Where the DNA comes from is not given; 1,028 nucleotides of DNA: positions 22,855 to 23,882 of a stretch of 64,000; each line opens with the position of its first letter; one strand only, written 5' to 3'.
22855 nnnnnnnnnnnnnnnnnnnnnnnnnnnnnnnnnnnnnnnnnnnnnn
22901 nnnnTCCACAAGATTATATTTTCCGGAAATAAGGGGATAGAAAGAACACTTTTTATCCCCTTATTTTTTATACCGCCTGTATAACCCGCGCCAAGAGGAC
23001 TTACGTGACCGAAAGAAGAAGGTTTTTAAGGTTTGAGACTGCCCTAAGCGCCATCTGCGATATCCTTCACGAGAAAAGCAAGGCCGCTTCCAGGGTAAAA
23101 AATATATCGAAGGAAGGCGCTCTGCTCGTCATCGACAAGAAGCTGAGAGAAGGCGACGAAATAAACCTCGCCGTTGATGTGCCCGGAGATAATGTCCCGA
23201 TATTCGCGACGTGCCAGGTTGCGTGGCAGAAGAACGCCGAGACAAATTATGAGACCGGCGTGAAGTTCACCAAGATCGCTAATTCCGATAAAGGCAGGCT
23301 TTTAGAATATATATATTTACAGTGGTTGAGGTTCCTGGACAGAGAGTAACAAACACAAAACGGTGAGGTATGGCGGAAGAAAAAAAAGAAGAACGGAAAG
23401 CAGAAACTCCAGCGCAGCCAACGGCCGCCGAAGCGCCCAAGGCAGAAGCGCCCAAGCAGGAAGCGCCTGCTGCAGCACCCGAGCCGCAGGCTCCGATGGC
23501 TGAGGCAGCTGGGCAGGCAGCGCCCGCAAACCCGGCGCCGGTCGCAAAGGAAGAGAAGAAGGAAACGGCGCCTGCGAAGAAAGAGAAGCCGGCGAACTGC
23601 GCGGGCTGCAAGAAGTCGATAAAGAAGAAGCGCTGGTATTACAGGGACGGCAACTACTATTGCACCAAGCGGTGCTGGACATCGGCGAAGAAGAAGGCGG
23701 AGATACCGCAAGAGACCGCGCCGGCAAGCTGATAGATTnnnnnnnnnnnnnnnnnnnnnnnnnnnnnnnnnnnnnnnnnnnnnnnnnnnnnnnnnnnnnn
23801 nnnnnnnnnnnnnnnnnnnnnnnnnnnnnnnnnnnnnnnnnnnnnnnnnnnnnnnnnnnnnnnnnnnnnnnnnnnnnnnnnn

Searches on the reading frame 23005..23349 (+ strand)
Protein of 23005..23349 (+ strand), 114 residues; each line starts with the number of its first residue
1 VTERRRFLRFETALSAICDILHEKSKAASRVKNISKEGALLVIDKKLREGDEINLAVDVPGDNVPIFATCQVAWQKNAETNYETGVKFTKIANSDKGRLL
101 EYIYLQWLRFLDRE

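Call 3: search_protein_families(library=pfam, proteins=[window:23005-23349:+], max_evalue=0.01)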
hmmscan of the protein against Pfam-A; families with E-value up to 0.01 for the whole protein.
window:23005-23349:+ (114 aa): 1 family
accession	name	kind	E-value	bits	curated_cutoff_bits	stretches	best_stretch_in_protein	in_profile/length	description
PF07238.19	PilZ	-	1.1e-16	61.4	22.5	1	3-104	1-101/102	PilZ domain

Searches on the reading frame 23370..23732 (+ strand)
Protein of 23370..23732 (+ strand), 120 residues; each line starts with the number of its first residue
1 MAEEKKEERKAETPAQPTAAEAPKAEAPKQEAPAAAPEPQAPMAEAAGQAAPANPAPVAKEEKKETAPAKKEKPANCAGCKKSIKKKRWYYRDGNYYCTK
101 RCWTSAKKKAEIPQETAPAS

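Call 3: search_protein_families(library=pfam, proteins=[window:23370-23732:+], max_evalue=0.01)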
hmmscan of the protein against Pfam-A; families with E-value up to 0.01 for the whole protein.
window:23370-23732:+ (120 aa): 2 families
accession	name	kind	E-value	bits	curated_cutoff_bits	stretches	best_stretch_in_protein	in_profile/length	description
PF00412.28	LIM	-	0.004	17.8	22.9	1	76-101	28-53/58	LIM domain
PF25695.1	BKRF4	-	0.0085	16.6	27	1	16-78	122-181/218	Epstein-Barr virus BKRF4 histone binding protein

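Call 4: search_protein_families(library=ncbifam, proteins=[window:23370-23732:+], max_evalue=0.01)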
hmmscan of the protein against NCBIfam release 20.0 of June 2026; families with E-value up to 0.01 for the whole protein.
window:23370-23732:+ (120 aa): 0 families
